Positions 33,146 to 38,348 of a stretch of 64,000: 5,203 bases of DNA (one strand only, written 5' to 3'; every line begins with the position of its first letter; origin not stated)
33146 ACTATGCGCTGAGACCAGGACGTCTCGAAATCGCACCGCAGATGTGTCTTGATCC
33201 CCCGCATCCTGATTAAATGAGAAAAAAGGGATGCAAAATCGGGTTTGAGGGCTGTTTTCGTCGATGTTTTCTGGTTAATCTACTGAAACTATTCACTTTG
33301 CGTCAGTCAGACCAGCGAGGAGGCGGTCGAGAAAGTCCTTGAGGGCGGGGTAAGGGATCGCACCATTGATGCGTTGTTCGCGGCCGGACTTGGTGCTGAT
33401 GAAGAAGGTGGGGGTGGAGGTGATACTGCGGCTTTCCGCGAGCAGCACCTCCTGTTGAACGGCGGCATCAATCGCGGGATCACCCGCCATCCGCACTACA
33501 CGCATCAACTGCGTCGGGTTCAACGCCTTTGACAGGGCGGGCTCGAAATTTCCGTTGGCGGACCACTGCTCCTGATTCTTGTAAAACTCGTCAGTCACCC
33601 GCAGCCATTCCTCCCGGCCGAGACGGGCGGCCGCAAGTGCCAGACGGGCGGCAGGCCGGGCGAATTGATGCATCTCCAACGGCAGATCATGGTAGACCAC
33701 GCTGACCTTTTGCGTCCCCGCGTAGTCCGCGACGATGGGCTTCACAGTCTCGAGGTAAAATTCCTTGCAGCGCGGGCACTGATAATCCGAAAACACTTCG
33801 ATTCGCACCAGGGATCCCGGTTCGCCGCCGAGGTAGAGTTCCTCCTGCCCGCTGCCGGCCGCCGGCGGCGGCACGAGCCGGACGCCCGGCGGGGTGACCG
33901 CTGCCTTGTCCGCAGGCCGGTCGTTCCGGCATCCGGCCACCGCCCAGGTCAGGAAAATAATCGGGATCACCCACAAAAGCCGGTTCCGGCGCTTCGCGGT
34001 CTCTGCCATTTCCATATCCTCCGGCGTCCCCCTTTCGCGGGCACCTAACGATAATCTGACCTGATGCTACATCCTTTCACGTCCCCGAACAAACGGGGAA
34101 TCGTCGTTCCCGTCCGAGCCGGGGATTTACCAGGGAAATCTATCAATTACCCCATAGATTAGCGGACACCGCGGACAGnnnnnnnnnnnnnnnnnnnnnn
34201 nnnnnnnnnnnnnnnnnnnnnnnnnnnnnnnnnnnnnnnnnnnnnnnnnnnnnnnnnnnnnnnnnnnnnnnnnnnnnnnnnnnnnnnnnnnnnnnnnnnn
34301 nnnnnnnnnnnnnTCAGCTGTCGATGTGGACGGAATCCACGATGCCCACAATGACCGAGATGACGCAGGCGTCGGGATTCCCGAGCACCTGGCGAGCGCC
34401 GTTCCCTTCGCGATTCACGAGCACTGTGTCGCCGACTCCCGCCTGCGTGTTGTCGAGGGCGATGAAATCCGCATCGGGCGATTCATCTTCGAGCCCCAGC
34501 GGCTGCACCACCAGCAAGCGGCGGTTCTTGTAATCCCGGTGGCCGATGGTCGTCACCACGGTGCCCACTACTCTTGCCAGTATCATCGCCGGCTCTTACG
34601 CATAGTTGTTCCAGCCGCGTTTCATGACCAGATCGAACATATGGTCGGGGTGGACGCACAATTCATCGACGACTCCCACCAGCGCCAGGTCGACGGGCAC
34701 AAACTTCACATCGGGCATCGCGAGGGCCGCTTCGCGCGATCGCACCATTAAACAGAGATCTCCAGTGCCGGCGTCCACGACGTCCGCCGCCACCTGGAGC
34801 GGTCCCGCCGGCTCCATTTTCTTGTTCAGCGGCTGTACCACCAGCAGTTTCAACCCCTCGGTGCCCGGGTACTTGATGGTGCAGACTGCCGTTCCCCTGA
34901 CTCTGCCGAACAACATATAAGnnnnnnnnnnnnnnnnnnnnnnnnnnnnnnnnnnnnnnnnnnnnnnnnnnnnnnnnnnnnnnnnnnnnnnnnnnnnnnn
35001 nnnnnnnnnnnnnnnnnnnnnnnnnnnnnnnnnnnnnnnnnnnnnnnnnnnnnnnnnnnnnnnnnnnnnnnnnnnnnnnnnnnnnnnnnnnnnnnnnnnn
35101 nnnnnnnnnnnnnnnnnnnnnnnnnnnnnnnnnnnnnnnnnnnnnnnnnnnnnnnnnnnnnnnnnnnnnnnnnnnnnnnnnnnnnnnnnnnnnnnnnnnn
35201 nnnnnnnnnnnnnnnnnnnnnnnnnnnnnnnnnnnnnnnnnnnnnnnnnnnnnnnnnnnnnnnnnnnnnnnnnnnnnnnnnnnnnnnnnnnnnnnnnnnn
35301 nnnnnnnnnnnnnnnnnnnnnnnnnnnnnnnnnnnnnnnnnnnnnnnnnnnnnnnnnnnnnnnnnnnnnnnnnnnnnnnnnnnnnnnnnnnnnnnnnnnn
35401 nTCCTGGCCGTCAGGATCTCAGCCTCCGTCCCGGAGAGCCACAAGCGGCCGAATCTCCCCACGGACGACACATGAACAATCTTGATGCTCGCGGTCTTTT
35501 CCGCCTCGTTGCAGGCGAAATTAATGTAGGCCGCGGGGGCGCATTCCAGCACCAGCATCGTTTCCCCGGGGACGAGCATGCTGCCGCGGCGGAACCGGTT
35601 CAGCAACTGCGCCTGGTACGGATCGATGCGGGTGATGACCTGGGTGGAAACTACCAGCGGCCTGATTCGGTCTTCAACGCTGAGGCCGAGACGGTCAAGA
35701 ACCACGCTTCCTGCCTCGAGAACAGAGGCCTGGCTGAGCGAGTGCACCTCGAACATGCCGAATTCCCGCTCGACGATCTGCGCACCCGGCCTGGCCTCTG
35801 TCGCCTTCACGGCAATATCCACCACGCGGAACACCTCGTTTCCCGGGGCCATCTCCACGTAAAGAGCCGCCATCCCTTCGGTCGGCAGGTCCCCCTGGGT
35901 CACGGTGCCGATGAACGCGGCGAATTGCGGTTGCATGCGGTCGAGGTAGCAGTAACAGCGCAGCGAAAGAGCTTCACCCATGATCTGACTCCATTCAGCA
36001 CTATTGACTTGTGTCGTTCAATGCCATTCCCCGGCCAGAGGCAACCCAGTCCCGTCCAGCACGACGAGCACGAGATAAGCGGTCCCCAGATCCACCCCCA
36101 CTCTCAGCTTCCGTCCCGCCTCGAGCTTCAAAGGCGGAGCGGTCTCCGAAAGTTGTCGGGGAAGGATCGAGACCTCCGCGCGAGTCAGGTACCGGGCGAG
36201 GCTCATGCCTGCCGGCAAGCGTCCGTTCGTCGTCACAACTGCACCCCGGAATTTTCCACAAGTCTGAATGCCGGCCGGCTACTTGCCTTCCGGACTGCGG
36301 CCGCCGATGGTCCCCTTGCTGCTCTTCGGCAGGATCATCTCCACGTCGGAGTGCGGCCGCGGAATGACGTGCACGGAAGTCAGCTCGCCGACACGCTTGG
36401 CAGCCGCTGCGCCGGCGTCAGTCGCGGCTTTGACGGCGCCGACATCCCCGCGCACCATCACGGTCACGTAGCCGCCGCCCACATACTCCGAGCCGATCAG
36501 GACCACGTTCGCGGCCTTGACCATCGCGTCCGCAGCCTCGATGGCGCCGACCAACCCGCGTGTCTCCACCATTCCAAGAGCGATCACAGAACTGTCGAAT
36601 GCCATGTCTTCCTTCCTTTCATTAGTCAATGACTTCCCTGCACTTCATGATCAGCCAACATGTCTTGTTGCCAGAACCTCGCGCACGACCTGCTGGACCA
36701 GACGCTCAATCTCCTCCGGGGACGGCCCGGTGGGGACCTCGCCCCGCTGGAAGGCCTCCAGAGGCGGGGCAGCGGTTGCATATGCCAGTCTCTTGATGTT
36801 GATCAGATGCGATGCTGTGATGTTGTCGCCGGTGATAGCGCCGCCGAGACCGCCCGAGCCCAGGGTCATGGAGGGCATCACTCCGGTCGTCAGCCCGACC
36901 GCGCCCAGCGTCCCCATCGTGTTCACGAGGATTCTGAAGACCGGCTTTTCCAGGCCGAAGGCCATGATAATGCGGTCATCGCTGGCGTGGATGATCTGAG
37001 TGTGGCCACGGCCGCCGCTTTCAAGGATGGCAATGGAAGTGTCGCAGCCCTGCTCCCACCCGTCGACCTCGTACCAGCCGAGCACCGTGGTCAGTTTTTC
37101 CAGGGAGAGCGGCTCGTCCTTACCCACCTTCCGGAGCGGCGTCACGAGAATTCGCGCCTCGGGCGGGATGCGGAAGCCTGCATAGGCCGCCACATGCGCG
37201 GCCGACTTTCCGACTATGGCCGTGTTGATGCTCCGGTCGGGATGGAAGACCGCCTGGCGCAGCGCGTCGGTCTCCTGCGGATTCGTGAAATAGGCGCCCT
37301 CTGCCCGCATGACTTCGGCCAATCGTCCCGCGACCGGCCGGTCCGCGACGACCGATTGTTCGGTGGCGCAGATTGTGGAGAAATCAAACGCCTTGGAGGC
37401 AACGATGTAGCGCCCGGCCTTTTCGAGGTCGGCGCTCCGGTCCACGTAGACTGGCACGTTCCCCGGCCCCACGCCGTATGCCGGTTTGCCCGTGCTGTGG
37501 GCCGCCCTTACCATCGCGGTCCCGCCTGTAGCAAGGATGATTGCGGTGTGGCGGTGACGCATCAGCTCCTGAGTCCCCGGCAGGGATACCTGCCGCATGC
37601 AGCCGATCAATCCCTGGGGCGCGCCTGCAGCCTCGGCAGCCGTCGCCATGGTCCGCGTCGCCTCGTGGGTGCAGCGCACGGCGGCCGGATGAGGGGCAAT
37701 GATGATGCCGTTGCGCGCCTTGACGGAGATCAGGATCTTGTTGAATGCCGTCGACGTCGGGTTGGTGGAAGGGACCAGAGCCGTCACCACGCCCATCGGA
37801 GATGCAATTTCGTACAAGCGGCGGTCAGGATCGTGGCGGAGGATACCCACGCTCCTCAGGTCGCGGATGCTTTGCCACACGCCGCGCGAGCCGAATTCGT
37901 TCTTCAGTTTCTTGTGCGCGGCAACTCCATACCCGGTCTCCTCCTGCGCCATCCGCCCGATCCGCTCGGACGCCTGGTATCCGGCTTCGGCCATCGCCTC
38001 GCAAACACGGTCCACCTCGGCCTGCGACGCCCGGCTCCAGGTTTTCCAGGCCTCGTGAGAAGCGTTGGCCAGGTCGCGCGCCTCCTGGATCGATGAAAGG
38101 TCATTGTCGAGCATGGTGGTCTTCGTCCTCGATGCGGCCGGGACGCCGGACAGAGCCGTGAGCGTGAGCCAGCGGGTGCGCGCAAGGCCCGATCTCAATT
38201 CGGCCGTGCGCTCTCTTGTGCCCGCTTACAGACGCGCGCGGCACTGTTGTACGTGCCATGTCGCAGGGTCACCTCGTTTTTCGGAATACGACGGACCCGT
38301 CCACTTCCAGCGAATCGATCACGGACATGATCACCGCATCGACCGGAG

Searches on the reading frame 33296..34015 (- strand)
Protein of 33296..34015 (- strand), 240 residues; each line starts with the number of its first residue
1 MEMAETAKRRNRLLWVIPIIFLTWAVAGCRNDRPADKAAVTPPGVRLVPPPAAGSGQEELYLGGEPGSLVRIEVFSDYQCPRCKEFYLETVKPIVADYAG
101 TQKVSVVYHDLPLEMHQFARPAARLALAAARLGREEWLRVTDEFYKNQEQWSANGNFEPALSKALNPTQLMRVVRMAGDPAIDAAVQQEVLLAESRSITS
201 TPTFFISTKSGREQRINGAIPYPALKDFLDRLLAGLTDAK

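Call 69: search_protein_families(library=pfam, proteins=[window:33296-34015:-], max_evalue=0.00001)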
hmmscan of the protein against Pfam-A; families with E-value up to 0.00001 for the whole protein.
window:33296-34015:- (240 aa): 2 families
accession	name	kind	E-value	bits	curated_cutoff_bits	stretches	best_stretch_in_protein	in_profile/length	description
PF13462.12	Thioredoxin_4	-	8.2e-18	65.6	23.2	1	64-210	9-149/165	Thioredoxin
PF01323.26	DSBA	-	9.1e-09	35.8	25.6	0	122-229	88-190/191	DSBA-like thioredoxin domain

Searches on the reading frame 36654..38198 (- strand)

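Call 69: search_protein_families(library=pfam, proteins=[window:36654-38198:-], max_evalue=0.00001)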
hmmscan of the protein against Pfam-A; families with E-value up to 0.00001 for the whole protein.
window:36654-38198:- (515 aa): 1 family
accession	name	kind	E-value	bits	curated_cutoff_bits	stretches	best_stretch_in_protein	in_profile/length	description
PF00171.27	Aldedh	-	1.1e-16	61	23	1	30-298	21-290/461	Aldehyde dehydrogenase family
